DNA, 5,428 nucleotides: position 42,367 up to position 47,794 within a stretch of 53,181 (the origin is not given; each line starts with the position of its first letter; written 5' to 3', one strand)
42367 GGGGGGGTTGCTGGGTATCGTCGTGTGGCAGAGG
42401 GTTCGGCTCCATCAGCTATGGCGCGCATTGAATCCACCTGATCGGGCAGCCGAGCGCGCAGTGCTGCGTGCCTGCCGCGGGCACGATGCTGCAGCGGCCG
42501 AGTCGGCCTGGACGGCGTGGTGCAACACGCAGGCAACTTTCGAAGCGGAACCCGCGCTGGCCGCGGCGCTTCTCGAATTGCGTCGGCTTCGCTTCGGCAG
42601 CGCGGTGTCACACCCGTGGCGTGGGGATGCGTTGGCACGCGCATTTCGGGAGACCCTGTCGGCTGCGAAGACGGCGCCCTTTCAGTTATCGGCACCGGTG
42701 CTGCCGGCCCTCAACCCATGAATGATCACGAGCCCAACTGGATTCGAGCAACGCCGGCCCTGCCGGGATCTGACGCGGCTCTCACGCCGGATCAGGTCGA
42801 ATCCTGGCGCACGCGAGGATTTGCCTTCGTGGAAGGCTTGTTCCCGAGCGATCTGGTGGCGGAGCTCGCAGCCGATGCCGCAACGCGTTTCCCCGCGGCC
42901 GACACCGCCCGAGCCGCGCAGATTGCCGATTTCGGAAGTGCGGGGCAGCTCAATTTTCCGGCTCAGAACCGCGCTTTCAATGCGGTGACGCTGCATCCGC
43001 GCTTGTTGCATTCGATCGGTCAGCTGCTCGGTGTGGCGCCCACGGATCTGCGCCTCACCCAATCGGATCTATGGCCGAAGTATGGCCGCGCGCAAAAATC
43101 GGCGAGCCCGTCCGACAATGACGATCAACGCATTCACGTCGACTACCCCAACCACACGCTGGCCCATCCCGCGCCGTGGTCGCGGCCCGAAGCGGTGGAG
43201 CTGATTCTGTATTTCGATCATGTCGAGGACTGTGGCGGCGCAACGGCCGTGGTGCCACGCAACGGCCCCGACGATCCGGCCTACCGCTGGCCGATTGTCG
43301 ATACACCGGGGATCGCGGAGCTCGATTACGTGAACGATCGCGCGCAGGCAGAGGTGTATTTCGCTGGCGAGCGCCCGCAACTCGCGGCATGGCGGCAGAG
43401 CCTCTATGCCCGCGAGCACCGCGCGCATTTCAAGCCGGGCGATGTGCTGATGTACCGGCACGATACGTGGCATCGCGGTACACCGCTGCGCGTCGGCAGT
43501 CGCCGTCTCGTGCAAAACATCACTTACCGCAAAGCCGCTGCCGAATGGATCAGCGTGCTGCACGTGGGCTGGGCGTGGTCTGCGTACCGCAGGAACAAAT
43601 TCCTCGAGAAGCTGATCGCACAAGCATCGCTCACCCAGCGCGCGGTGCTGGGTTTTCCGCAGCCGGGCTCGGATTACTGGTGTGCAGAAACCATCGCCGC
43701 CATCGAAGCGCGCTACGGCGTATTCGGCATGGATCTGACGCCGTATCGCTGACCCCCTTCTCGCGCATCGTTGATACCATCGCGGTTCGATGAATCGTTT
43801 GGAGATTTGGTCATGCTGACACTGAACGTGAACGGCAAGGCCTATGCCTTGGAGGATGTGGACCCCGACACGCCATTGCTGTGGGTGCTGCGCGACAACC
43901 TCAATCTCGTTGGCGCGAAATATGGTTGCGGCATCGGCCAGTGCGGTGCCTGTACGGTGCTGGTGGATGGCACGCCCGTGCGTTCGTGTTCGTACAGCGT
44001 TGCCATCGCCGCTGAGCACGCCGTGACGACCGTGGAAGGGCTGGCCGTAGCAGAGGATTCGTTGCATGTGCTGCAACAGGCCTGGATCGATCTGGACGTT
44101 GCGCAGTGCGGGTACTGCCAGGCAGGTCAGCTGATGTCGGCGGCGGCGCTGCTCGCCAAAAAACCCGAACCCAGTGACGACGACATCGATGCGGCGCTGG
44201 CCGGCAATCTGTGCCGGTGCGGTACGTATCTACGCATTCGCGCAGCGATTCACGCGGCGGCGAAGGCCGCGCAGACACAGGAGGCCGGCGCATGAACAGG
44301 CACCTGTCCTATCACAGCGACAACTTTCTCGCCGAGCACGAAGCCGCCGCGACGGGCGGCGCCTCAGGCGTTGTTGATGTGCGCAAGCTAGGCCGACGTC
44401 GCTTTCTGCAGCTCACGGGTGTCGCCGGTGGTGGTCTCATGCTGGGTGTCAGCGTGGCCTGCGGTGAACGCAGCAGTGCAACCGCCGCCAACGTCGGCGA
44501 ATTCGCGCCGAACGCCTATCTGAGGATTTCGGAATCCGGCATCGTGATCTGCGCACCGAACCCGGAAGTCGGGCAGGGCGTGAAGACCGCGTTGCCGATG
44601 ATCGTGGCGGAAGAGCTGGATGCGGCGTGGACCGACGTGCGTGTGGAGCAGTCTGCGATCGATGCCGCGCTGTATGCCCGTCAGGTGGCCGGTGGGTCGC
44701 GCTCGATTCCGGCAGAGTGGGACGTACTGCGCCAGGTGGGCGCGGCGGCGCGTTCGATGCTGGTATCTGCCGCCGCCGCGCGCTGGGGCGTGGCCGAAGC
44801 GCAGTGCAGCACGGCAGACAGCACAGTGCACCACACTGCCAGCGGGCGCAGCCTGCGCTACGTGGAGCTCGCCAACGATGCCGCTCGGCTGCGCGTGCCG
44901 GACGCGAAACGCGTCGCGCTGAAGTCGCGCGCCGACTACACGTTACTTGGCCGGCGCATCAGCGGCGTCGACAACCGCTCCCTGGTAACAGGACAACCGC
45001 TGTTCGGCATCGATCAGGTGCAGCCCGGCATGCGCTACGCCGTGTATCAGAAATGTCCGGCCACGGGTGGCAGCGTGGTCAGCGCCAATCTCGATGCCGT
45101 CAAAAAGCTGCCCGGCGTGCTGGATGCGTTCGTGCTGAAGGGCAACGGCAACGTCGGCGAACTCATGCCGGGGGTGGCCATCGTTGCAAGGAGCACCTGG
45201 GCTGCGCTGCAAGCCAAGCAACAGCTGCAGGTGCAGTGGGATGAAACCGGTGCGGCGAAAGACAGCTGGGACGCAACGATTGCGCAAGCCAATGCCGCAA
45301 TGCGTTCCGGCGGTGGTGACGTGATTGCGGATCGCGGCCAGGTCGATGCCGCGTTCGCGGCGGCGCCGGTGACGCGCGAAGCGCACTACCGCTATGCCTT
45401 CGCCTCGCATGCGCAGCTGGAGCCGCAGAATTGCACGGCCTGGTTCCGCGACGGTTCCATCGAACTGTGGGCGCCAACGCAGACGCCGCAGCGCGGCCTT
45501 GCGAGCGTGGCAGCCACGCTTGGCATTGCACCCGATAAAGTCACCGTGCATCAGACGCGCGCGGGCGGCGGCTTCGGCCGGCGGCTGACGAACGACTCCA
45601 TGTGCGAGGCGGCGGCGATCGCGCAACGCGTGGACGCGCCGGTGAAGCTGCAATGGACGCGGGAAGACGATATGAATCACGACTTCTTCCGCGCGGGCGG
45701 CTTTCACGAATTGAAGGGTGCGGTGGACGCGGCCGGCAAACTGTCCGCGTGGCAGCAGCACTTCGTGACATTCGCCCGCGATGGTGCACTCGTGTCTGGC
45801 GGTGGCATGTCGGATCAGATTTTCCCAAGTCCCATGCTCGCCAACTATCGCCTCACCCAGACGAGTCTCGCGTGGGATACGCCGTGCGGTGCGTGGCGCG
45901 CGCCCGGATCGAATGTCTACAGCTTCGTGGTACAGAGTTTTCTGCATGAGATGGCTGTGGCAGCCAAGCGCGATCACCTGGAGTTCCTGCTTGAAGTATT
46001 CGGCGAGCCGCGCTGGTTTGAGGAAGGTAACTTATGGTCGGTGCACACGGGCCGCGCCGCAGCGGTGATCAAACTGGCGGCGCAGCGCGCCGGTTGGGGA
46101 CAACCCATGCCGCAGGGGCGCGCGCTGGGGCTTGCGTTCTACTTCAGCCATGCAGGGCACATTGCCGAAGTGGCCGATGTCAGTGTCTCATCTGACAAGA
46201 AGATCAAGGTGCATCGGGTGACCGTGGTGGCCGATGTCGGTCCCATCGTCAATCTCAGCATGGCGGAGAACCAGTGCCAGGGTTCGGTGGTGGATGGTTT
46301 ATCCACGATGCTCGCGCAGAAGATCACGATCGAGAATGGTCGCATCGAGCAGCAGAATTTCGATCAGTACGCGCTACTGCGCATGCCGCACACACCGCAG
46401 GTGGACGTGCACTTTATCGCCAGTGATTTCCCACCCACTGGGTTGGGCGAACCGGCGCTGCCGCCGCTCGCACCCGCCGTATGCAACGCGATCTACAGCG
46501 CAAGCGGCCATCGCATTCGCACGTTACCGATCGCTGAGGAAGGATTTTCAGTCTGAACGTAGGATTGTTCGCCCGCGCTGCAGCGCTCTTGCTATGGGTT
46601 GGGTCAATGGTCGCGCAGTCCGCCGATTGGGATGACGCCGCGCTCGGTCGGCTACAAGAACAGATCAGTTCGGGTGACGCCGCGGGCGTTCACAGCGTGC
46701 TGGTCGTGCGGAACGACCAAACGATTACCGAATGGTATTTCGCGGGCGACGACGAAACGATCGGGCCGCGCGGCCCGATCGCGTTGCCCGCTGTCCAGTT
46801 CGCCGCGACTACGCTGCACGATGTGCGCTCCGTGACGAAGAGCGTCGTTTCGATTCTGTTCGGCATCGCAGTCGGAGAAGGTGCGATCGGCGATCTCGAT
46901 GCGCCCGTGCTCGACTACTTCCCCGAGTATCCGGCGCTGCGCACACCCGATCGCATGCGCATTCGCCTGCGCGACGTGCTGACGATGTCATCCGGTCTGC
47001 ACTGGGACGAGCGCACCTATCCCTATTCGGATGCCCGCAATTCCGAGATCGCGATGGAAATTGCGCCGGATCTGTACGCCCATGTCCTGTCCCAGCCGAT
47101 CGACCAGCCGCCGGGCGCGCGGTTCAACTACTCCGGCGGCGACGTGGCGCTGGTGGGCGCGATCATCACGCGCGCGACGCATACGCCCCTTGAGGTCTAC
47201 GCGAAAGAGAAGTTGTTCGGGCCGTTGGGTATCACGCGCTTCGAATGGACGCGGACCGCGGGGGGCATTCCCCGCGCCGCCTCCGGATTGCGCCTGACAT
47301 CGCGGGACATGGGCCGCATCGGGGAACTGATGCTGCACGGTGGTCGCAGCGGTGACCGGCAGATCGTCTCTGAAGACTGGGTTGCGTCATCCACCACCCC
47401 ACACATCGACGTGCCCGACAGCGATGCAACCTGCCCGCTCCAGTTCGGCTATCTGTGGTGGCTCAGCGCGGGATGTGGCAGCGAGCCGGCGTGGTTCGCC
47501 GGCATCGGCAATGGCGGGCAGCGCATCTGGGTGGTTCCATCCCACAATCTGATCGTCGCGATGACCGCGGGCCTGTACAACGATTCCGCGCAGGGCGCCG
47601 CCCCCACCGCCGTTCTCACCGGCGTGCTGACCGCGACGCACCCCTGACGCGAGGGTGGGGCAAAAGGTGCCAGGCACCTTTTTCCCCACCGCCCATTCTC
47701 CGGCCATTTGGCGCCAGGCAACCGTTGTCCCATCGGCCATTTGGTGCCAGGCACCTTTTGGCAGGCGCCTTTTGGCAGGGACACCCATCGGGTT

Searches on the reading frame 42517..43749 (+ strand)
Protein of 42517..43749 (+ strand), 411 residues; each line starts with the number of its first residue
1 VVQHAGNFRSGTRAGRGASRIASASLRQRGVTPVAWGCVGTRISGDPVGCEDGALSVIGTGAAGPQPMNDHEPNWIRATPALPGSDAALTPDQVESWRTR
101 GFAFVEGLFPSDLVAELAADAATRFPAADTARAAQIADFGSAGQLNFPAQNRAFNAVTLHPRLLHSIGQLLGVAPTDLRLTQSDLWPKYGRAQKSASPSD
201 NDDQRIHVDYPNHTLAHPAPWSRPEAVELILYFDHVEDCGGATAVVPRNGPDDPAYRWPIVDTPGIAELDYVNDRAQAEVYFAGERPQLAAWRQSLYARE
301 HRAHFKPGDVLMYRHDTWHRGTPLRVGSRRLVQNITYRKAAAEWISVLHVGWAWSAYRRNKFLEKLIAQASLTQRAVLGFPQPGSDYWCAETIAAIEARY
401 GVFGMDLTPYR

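Call 28: search_protein_families(library=pfam, proteins=[window:42517-43749:+], max_evalue=0.00001)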
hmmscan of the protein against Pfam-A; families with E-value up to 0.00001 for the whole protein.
window:42517-43749:+ (411 aa): 1 family
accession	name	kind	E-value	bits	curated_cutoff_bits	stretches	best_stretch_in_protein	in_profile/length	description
PF05721.19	PhyH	-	7.3e-07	30.1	22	1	97-328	1-209/213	Phytanoyl-CoA dioxygenase (PhyH)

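Call 74: search_protein_families(library=ncbifam, proteins=[window:42517-43749:+], max_evalue=0.00001)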
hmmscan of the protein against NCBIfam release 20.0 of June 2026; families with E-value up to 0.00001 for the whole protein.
window:42517-43749:+ (411 aa): 0 families

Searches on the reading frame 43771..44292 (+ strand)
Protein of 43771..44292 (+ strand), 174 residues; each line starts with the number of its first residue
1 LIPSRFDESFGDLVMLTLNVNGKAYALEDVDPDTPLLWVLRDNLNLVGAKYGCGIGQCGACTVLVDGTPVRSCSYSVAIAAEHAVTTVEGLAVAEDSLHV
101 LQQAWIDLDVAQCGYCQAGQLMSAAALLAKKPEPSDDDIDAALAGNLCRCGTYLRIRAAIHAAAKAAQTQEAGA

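Call 28: search_protein_families(library=pfam, proteins=[window:43771-44292:+], max_evalue=0.00001)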
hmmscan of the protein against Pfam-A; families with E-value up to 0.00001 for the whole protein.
window:43771-44292:+ (174 aa): 2 families
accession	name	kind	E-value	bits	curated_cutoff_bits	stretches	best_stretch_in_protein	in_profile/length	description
PF01799.25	Fer2_2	-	2.1e-29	101.9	30.3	1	87-161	1-75/75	[2Fe-2S] binding domain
PF00111.32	Fer2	-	1.1e-09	38.6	21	1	19-73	2-55/77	2Fe-2S iron-sulfur cluster binding domain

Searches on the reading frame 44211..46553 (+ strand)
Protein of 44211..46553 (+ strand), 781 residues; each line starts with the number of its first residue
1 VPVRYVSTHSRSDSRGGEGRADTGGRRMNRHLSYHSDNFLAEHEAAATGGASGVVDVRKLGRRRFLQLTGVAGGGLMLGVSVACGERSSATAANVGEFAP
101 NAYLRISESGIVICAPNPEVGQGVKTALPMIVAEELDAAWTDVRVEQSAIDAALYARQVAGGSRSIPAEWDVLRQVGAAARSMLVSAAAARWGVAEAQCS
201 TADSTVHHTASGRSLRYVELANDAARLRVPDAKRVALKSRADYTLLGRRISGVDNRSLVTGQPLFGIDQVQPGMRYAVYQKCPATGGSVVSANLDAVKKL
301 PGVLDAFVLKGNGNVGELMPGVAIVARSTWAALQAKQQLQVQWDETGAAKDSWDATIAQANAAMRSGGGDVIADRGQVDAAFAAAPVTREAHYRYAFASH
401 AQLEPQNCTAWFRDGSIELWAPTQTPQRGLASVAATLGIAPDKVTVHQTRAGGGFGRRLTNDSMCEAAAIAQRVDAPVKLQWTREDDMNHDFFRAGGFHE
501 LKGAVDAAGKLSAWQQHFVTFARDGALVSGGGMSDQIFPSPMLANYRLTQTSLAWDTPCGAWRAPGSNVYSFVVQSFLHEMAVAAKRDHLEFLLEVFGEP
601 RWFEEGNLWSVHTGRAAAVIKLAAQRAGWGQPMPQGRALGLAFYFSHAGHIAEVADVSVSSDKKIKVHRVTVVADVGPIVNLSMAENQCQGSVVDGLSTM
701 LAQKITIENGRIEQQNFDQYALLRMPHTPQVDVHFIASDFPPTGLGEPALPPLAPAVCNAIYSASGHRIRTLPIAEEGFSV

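Call 28: search_protein_families(library=pfam, proteins=[window:44211-46553:+], max_evalue=0.00001)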
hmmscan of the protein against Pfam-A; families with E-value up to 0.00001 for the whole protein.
window:44211-46553:+ (781 aa): 2 families
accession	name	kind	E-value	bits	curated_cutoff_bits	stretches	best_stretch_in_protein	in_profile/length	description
PF02738.23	MoCoBD_1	-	7e-34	117.4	27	1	374-592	14-239/244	Molybdopterin cofactor-binding domain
PF20256.3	MoCoBD_2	-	2.2e-28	100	27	2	76-244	23-184/283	Molybdopterin cofactor-binding domain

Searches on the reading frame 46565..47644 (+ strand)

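Call 28: search_protein_families(library=pfam, proteins=[window:46565-47644:+], max_evalue=0.00001)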
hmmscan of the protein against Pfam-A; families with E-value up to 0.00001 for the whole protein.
window:46565-47644:+ (360 aa): 1 family
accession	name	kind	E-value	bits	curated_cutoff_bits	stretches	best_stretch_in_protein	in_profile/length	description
PF00144.29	Beta-lactamase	-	4.8e-38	131.6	27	1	44-335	18-308/329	Beta-lactamase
